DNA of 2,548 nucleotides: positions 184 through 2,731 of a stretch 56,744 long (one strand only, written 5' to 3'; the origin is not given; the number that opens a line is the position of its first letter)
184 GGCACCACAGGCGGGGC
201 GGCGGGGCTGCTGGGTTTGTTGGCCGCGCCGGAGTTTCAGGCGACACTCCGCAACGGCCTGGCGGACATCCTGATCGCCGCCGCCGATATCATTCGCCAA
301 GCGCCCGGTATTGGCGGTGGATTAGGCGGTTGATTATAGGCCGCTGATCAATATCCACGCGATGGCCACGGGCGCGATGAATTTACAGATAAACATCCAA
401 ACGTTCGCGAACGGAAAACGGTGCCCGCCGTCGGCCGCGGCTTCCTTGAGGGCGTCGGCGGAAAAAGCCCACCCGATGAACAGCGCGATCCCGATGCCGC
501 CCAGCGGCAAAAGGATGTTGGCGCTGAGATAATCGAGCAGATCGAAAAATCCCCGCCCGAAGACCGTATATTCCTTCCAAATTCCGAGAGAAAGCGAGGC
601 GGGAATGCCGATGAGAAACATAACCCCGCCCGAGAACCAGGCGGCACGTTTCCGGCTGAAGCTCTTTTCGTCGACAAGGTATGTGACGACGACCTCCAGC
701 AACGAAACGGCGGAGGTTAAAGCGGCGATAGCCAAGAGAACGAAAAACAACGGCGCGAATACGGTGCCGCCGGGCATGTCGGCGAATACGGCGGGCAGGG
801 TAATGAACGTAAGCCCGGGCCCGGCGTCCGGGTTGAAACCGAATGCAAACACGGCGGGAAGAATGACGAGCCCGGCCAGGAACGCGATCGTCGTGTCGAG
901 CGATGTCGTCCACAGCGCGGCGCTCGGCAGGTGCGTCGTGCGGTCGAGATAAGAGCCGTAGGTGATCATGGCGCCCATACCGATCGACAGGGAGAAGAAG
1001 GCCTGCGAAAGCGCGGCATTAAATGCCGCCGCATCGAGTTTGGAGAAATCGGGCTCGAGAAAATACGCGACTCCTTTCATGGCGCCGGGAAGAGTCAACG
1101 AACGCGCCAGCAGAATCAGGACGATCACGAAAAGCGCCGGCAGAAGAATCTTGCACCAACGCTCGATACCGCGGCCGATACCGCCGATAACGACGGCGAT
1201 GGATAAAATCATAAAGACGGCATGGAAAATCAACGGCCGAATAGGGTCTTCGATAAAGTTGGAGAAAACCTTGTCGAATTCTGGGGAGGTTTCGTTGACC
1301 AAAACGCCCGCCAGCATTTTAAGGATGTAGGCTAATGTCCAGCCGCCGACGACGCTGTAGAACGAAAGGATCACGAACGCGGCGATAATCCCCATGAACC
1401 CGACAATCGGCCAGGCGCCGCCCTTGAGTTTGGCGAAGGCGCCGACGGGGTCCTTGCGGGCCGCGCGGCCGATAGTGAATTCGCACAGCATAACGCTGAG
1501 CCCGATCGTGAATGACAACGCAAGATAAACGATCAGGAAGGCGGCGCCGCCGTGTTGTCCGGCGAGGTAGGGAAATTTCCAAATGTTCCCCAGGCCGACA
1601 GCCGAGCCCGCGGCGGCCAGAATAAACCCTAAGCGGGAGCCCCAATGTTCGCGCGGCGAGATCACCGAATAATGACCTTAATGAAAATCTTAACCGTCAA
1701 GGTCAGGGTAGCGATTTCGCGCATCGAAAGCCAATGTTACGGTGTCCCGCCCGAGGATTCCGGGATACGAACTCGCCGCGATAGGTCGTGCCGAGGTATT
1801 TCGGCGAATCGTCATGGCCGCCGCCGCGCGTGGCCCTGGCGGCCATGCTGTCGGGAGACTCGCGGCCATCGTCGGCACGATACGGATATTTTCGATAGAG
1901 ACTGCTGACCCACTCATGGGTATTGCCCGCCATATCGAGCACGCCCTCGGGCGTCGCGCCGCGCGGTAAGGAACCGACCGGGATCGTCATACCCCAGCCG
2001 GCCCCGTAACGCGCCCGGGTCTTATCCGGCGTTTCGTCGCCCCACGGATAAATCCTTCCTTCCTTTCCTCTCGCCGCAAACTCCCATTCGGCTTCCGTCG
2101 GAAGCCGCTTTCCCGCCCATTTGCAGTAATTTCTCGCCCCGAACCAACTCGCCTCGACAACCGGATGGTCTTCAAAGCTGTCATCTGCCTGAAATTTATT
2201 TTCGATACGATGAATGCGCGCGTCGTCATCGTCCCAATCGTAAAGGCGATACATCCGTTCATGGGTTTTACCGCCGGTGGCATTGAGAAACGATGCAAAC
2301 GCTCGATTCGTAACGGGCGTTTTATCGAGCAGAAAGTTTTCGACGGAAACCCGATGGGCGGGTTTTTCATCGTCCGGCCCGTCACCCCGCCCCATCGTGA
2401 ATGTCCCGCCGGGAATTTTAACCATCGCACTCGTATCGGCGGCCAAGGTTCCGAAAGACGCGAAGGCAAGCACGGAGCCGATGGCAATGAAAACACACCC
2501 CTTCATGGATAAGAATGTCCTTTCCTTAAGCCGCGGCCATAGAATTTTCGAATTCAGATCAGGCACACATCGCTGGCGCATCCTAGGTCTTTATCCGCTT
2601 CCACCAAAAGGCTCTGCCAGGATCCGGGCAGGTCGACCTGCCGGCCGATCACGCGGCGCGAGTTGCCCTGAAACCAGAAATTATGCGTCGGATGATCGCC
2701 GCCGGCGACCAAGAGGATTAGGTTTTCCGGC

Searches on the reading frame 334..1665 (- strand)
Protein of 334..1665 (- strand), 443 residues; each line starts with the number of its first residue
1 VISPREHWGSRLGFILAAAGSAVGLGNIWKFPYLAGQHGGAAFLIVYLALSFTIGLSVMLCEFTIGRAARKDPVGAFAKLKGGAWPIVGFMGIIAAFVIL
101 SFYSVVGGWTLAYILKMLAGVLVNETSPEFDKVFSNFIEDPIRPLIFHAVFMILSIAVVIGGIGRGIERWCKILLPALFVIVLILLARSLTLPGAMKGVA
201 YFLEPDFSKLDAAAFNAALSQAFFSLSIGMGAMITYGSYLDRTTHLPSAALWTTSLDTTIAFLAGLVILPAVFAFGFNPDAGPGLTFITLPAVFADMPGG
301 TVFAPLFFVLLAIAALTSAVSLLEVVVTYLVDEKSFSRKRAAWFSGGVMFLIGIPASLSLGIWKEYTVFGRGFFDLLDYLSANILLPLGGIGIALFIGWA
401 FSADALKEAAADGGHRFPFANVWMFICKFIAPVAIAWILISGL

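Call 60: search_protein_families(library=pfam, proteins=[window:334-1665:-], max_evalue=0.00001)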
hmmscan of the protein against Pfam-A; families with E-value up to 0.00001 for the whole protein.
window:334-1665:- (443 aa): 1 family
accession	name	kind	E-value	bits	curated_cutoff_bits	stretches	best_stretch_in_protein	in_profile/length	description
PF00209.24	SNF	-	2.9e-62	211.5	27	2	150-441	182-479/524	Sodium:neurotransmitter symporter family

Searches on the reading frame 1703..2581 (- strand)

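Call 60: search_protein_families(library=pfam, proteins=[window:1703-2581:-], max_evalue=0.00001)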
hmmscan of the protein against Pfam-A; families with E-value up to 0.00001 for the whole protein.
window:1703-2581:- (292 aa): 1 family
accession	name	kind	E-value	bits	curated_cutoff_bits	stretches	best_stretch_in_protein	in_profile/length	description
PF03781.23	FGE-sulfatase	-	1.3e-55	189.3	23.3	1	51-289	3-255/255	Sulfatase-modifying factor enzyme 1-like domain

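Call 61: search_protein_families(library=ncbifam, proteins=[window:1703-2581:-], max_evalue=0.001)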
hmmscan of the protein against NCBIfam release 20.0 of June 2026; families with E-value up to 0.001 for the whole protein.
window:1703-2581:- (292 aa): 8 families
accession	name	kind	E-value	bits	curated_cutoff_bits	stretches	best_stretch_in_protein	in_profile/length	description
NF041186.1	SenA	equivalog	1.8e-29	103.3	420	1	49-288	166-381/382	selenoneine synthase SenA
TIGR03440.2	egtB_TIGR03440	equivalog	2.7e-28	99.2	360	1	50-288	170-413/413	ergothioneine biosynthesis protein EgtB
TIGR03525.2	GldK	equivalog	1.8e-24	86.8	350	2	126-290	207-406/408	T9SS ring complex lipoprotein PorK/GldK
NF051459.1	pyoverdine_PvdO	equivalog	1.3e-14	53.9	500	1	49-290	32-279/280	dihydropyoverdine dehydrogenase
TIGR03524.1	GldJ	equivalog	2.4e-12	46.3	458.2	1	50-157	58-179/559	gliding motility lipoprotein GldJ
TIGR04344.1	ovoA_Nterm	equivalog_domain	5.6e-07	28.8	400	1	49-231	186-386/444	5-histidylcysteine sulfoxide synthase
TIGR03530.1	GldJ_short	equivalog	1e-06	27.9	382.9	0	77-156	93-177/396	gliding motility lipoprotein GldJ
TIGR02171.1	Fb_sc_TIGR02171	subfamily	5.7e-06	24.6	544.35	1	156-287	157-279/912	TIGR02171 family lipoprotein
